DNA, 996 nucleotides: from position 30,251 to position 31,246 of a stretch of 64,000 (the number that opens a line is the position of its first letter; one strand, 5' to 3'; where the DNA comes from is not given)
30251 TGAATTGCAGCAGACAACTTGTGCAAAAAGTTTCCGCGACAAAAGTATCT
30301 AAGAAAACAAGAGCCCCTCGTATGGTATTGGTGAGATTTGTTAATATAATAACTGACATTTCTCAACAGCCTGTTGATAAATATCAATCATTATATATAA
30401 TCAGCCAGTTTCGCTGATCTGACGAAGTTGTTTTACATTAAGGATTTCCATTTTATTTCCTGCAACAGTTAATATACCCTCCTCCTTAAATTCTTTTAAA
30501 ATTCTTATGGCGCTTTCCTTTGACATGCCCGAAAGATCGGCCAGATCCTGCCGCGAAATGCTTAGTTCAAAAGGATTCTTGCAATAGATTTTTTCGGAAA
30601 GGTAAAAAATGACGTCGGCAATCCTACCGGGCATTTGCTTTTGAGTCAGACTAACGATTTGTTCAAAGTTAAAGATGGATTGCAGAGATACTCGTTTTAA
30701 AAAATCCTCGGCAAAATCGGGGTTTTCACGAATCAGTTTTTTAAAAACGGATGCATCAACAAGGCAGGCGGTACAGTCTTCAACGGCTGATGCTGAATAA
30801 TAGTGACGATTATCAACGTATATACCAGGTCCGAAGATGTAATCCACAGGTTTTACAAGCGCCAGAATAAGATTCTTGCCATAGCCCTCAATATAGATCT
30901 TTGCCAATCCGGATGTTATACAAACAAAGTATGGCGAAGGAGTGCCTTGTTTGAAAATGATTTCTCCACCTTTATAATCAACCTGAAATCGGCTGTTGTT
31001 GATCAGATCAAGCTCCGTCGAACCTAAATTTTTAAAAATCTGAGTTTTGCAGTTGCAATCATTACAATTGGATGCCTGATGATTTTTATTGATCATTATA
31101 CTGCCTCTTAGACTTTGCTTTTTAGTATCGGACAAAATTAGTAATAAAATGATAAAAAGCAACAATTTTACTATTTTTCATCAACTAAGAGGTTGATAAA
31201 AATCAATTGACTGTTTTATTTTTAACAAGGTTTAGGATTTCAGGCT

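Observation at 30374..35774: Three perfect TTGAT-N4-ATCAA (FNR-type) boxes within 5.4 kb, next to a Cys-rich Crp/Fnr regulator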

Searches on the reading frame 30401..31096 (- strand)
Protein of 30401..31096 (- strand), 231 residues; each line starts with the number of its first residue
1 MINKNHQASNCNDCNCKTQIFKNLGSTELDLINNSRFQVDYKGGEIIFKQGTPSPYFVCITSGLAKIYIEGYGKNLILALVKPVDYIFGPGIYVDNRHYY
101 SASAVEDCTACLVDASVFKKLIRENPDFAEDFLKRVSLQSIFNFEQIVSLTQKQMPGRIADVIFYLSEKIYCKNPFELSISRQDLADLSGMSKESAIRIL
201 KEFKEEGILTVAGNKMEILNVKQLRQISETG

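Call 10: search_protein_families(library=pfam, proteins=[window:30401-31096:-], max_evalue=0.01)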
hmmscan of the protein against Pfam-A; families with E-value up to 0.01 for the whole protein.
window:30401-31096:- (231 aa): 5 families
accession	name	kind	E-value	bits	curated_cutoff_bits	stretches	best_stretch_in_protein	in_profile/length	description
PF13545.12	HTH_Crp_2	-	8.7e-15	54.9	27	1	158-227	2-70/70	Crp-like helix-turn-helix domain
PF00027.35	cNMP_binding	-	4e-14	52.8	27.5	1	39-125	2-89/89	Cyclic nucleotide-binding domain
PF00325.26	Crp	-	3.9e-05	23.7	21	1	178-208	1-31/32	Bacterial regulatory proteins, crp family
PF06364.17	DUF1068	-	0.0023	18.3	25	0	81-122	13-53/165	Protein of unknown function (DUF1068)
PF13412.12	HTH_24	-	0.0032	17.5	21.9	1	180-209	18-47/48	Winged helix-turn-helix DNA-binding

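Call 12: find_homologous_proteins(query=window:30401-31096:-, max_evalue=1e-10)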
Query window:30401-31096:- (231 aa): 976 proteins with E <= 1e-10 among 1283 candidates; the best 120 are listed.
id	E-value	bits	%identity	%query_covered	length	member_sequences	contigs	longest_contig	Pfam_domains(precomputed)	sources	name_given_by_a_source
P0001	1.3e-149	514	100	100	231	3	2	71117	PF13545.13,PF00027.36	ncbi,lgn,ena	ncbi:MAG: Crp/Fnr family transcriptional regulator [Bacteroidota bacterium]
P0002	1.3e-136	471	91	100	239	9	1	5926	PF13545.13,PF00027.36,PF00325.27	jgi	jgi:CRP/FNR family transcriptional regulator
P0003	3.7e-136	470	89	100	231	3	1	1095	PF13545.13,PF00027.36,PF00325.27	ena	-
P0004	2.1e-132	458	87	100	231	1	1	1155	PF13545.13,PF00027.36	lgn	-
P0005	3.6e-132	457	87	100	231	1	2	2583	PF13545.13,PF00027.36,PF00325.27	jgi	jgi:CRP/FNR family transcriptional regulator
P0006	1.6e-131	455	87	100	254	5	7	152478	PF13545.13,PF00027.36,PF00325.27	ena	-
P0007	5.1e-130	450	86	100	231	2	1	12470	PF13545.13,PF00027.36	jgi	jgi:CRP/FNR family transcriptional regulator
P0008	6.3e-130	449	86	100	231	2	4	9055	PF13545.13,PF00027.36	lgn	-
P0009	2.2e-129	448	86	100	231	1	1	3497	PF13545.13,PF00027.36,PF00325.27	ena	-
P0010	6.2e-129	446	85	99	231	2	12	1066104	PF13545.13,PF00027.36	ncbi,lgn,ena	-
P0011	9.3e-129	446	84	100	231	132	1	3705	PF13545.13,PF00027.36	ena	-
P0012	2.7e-128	444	85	99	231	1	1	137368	PF13545.13,PF00027.36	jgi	jgi:CRP/FNR family transcriptional regulator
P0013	6.9e-128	443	84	100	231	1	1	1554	PF13545.13,PF00027.36,PF00325.27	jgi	jgi:CRP/FNR family transcriptional regulator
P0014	1.7e-127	442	83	100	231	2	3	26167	PF13545.13,PF00027.36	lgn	-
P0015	2.0e-127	441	84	100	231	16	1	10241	PF13545.13,PF00027.36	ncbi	-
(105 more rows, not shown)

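Call 13: find_related_loci(query=window:30401-31096:-, collection=genome_contigs, flank=6000)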
Query window:30401-31096:- (231 aa) in genome_contigs; peptide patterns used: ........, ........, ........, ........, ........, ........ (x = any residue, [..] = any of these).
206 stretches matched a pattern; 91 encode a relative of the query (tblastn E <= 1e-3); the best 80 are kept; 78 distinct loci.
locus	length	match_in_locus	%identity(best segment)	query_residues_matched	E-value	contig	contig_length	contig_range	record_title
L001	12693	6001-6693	99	1-231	2e-154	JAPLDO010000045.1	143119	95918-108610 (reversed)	MAG: Bacteroidetes bacterium isolate LacPavin_0920_WC90_MAG_43_10 LacPavin_0920_WC90_scaffold_460772, whole genome shotg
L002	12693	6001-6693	85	1-231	2e-138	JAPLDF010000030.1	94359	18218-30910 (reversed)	MAG: Bacteroidetes bacterium isolate LacPavin_0419_WC70L_MAG_48_58 LacPavin_0419_WC70L_scaffold_621535, whole genome sho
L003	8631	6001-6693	84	1-231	7e-137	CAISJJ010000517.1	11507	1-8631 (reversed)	MAG: uncultured Bacteroidales bacterium isolate Ja1_bin-1976 genome assembly, contig: bin-1976:517/547, whole genome sho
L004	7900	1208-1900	84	1-231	5e-137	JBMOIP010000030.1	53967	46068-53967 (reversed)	MAG: Bacteroidales bacterium isolate Deming_bin.452 contig971, whole genome shotgun sequence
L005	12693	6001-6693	84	1-231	2e-136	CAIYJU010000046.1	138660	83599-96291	MAG: uncultured Bacteroidales bacterium isolate Ja1_bin-2221 genome assembly, contig: bin-2221:046/210, whole genome sho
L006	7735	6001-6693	84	1-231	2e-136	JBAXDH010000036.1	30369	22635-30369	MAG: bacterium isolate ELA214 MAG214_36, whole genome shotgun sequence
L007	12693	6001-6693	85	1-231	3e-136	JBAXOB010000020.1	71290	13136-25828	MAG: Bacteroidota bacterium isolate ELA494 MAG494_20, whole genome shotgun sequence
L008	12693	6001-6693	85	1-231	3e-136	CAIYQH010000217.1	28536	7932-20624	MAG: uncultured Bacteroidales bacterium isolate Kiruna_bin-02728 genome assembly, contig: bin-02728:217/620, whole genom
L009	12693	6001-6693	84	1-231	5e-136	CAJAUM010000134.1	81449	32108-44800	MAG: uncultured Bacteroidales bacterium isolate Loc090907-6m_bin-511 genome assembly, contig: bin-511:134/155, whole gen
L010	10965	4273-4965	84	1-231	5e-136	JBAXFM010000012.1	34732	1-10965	MAG: Bacteroidota bacterium isolate ELA271 MAG271_12, whole genome shotgun sequence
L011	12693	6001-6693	84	1-231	8e-136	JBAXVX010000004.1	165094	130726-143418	MAG: Bacteroidota bacterium isolate ELA698 MAG698_4, whole genome shotgun sequence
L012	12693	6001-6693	85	1-231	1e-135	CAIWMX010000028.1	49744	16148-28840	MAG: uncultured Bacteroidales bacterium isolate AM-2014_bin-2482 genome assembly, contig: bin-2482:028/140, whole genome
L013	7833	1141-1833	84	1-231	6e-136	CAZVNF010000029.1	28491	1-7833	MAG TPA_asm: uncultured Draconibacterium sp. isolate SRP272421_co4_125 genome assembly, contig: NODE_3436_length_28491_c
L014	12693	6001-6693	85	1-231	1e-135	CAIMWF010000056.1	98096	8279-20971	MAG: uncultured Bacteroidales bacterium isolate AlinenLipids_bin-5057 genome assembly, contig: bin-5057:056/175, whole g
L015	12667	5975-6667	85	1-231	6e-136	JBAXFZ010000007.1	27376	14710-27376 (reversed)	MAG: Bacteroidota bacterium isolate ELA284 MAG284_7, whole genome shotgun sequence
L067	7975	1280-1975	42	1-231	1e-59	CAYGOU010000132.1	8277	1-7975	MAG TPA_asm: uncultured Porphyromonadaceae bacterium isolate ERP113451_co4_87 genome assembly, contig: NODE_6173_length_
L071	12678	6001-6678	39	7-231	4e-51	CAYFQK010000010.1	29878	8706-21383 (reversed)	MAG TPA_asm: uncultured Bacteroidales bacterium isolate ERP107533_co1_181 genome assembly, contig: NODE_757_length_29878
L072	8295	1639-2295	36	9-228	4e-37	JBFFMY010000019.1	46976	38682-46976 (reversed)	MAG: Salibacteraceae bacterium isolate Mix_mud18.2022.04.6 k141_2278554_length_46976_cov_12.0148, whole genome shotgun s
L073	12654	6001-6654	32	9-228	1e-35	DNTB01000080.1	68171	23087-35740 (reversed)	MAG TPA_asm: Flavobacteriales bacterium isolate UBA10426 contig_629, whole genome shotgun sequence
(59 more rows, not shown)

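Call 23: search_solved_structures(query=window:30401-31096:-, max_evalue=0.001, show_alignments=3)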
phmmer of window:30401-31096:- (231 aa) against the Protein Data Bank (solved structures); distinct sequences matched with E-value up to 0.001: 61 (the best 60 are shown).
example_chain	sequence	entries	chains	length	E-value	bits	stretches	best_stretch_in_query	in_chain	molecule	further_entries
2gau_A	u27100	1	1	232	1.3e-17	67.5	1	23-230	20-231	transcriptional regulator, Crp/Fnr family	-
9day_A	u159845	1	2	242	1.7e-11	47.5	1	73-226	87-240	Transcriptional regulator, putative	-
3i54_A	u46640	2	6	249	2.4e-11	47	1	10-223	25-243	Transcriptional regulator, Crp/Fnr family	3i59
3d0s_A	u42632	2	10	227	2.4e-11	47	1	13-223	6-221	TRANSCRIPTIONAL REGULATORY PROTEIN | PROBABLE TRANSCRIPTIONAL REGULATORY PROTEIN (PROBABLY CRP/ FNR-FAMILY)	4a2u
3mzh_A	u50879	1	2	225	3.6e-11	46.4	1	18-223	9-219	PROBABLE TRANSCRIPTIONAL REGULATORY PROTEIN (PROBABLY CRP/FNR-FAMILY)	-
3h3u_A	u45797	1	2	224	3.9e-11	46.3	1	18-223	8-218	PROBABLE TRANSCRIPTIONAL REGULATORY PROTEIN (PROBABLY CRP/FNR-FAMILY)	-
8qto_A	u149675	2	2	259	6e-11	45.7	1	8-220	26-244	FNR type regulator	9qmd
9qll_A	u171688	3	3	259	7.4e-11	45.4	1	8-220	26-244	FNR type regulator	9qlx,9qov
9qly_A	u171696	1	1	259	7.4e-11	45.4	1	8-220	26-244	FNR type regulator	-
5cvr_A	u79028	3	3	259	7.4e-11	45.4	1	8-220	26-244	FNR type regulator | FNR regulator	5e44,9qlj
3r6s_A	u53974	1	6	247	1.3e-10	44.6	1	16-224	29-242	transcription regulator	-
4byy_A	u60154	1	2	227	1.3e-10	44.6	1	18-224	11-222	TRANSCRIPTIONAL REGULATOR, CRP/FNR FAMILY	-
4cyd_A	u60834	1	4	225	1.4e-10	44.5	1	18-224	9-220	PROBABLE TRANSCRIPTION REGULATOR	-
9qlt_A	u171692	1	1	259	1.6e-10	44.3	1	8-220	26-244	FNR type regulator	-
9qmc_A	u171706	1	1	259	2.3e-10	43.8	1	8-220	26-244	FNR type regulator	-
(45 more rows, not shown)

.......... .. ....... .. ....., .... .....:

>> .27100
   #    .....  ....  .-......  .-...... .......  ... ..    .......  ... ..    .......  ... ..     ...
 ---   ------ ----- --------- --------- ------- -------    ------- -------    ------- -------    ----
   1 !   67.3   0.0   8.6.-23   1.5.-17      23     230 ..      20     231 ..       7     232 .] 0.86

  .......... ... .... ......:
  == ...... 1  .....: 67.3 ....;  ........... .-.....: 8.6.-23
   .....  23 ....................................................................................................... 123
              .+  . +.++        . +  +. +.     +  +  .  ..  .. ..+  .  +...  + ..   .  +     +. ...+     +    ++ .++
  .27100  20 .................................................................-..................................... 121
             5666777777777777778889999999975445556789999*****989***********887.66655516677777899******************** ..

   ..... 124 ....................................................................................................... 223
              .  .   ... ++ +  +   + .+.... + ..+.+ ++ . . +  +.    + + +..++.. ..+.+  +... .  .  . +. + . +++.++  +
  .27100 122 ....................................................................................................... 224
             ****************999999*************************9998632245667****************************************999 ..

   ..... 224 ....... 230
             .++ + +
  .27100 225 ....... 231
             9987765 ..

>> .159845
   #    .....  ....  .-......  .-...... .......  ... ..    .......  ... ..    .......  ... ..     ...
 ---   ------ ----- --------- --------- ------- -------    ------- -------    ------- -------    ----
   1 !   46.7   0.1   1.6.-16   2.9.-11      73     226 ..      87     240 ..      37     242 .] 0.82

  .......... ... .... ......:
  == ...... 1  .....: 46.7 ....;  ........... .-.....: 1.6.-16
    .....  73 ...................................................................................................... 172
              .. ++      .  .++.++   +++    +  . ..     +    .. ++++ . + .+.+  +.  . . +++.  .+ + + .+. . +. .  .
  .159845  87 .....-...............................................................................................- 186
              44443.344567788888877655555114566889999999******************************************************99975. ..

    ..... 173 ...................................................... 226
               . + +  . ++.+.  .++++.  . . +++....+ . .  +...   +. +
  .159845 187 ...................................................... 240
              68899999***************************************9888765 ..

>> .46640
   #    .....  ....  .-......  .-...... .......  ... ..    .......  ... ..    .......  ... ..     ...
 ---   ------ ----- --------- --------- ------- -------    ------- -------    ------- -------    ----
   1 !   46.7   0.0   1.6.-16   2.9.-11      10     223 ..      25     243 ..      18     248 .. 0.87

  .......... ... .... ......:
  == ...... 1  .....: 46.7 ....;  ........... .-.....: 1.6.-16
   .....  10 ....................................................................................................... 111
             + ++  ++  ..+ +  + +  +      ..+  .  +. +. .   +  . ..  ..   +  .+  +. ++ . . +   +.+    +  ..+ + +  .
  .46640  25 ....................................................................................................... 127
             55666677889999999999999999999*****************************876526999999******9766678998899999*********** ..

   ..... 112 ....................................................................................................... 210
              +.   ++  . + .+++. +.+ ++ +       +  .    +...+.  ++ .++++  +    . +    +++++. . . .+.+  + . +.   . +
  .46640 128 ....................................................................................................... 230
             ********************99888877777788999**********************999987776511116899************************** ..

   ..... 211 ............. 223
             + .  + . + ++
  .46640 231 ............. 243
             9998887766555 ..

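Call 24: search_protein_families(library=ncbifam, proteins=[window:30401-31096:-], max_evalue=0.001)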
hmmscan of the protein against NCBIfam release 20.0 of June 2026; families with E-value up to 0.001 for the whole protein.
window:30401-31096:- (231 aa): 9 families
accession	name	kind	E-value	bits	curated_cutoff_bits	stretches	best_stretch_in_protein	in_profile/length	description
NF045989.1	TransRegFnrLRhodb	equivalog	5.5e-15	55.3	300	1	5-225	4-232/245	transcriptional regulator FnrL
NF008365.0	PRK11161.1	subfamily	8.7e-15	54.7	228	1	4-229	13-244/250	fumarate/nitrate reduction transcriptional regulator Fnr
NF008732.0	PRK11753.1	equivalog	7.8e-13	48.4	266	1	41-218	28-210/214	cAMP-activated global transcriptional regulator CRP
NF006901.0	PRK09392.1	equivalog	4.9e-12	45.7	211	1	19-228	13-221/236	transcriptional activator FtrB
NF050806.1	TransRegFixKCaul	equivalog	3.1e-10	39.7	300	1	39-224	26-210/215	transcriptional regulator FixK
NF010499.0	PRK13918.1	equivalog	1.5e-08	34.5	274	1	38-229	14-202/205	CRP/FNR family transcriptional regulator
NF052518.1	TransRegLdrP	equivalog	5e-08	33.2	300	1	45-226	8-186/195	transcriptional regulator LdrP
NF007707.0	PRK10402.1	subfamily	2e-06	27.6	180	1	17-229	15-219/226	transcriptional regulator YeiL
TIGR03697.1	NtcA_cyano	equivalog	0.00035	20.4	244.95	1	46-224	3-188/193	global nitrogen regulator NtcA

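Call 47: predict_structure(alignment_id=A2)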
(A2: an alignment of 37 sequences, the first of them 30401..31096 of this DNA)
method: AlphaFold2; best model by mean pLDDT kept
length: 231 residues; sequences in the alignment: 37
mean_pLDDT: 70.7   pTM: 0.55
mean pLDDT of the five models: 70.7, 61.4, 56.9, 56.4, 48.6
residues with pLDDT >= 90: 24; 70-90: 109; 50-70: 71; < 50: 27
segments of 3 or more residues with pLDDT < 50: 1-13, 71-73, 90-96
pLDDT, mean of each block of 10 residues (from residue 1): 42 50 66 76 80 72 73 54 62 51 81 74 65 54 56 82 80 73 78 87 94 88 90 57
secondary structure, 60 per line:
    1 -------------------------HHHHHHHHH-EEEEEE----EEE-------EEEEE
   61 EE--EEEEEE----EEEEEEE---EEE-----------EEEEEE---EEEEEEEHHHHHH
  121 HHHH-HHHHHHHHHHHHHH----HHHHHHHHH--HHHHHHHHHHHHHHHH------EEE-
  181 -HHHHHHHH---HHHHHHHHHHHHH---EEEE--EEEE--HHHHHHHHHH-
elements in order: H26-34 E36-41 E46-48 E56-62 E65-70 E75-81 E85-87 E99-104 E108-114 H115-124 H126-139 H144-152 H155-170 E177-179 H182-189 H193-205 E209-212 E215-218 H221-230

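Call 49: fold_search(model_id=the predicted structure, library=pdb)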
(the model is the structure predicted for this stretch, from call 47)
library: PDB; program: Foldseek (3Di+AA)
matches with E <= 10: 1916; with E <= 0.001: 589
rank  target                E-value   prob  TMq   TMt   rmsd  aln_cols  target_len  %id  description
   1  9qmc                  6.0e-15  1.00  0.68  0.67   4.6       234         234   23  Crystal structure of holo-S24F-FNR of A. fischeri (released 2026-04-08)
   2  2gau                  8.9e-15  1.00  0.78  0.82   2.8       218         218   25  Crystal structure of transcriptional regulator, Crp/Fnr family from Porphyromonas gingivalis (APC80792), Structural geno (released 2006-04-11)
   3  9qly                  1.4e-14  1.00  0.68  0.68   4.6       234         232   23  Crystal structure of holo-D130A-FNR of A. fischeri (released 2026-04-08)
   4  8qto                  2.4e-14  1.00  0.67  0.67   4.7       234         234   23  CRYSTAL STRUCTURE OF HOLO-L28H-FNR OF A. FISCHERI (released 2023-11-29)
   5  4ev0_D                2.7e-14  1.00  0.44  0.47  14.7       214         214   23  Crystal Structure of Thermus thermophilus Catabolite Activator Protein (released 2012-06-20)
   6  9qll                  3.2e-14  1.00  0.66  0.66   4.7       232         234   21  Crystal structure of holo-D4A-FNR of A. fischeri (released 2026-04-08)
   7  4ev0_A                3.6e-14  1.00  0.42  0.45  14.3       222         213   22  Crystal Structure of Thermus thermophilus Catabolite Activator Protein (released 2012-06-20)
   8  4a2u_H                8.5e-14  1.00  0.69  0.70   4.0       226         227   19  CRP(CAP) from Myco. Tuberculosis, with cAMP (released 2012-10-10)
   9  3dv8                  9.0e-14  1.00  0.74  0.78   3.4       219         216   19  Crystal structure of a putative transcriptional regulator of the crp/fnr family (eubrec_1222) from eubacterium rectale a (released 2008-08-05)
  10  5e44                  1.0e-13  1.00  0.67  0.67   4.3       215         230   23  Crystal structure of holo-FNR of A. fischeri (released 2015-12-16)
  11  3r6s_A                1.1e-13  1.00  0.69  0.70   3.7       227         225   18  Crystal structure of GlxR transcription factor from Corynebacterium glutamicum with cAMP (released 2012-03-28)
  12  9qlt                  1.5e-13  1.00  0.63  0.71   4.4       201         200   22  Crystal Structure of Dimeric Apo-D154A-FNR of A. Fischeri (released 2026-04-08)
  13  3i54_D                1.9e-13  1.00  0.66  0.66   4.3       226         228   20  Crystal structure of MtbCRP in complex with cAMP (released 2009-09-08)
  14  4cyd_A                2.5e-13  1.00  0.68  0.70   4.0       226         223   20  GlxR bound to cAMP (released 2014-12-17)
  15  9qlx                  2.5e-13  1.00  0.64  0.67   4.7       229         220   22  Crystal structure of D4A-FNR of A. fischeri with a [4Fe-4S]/[2Fe-2S] mixture (released 2026-04-08)
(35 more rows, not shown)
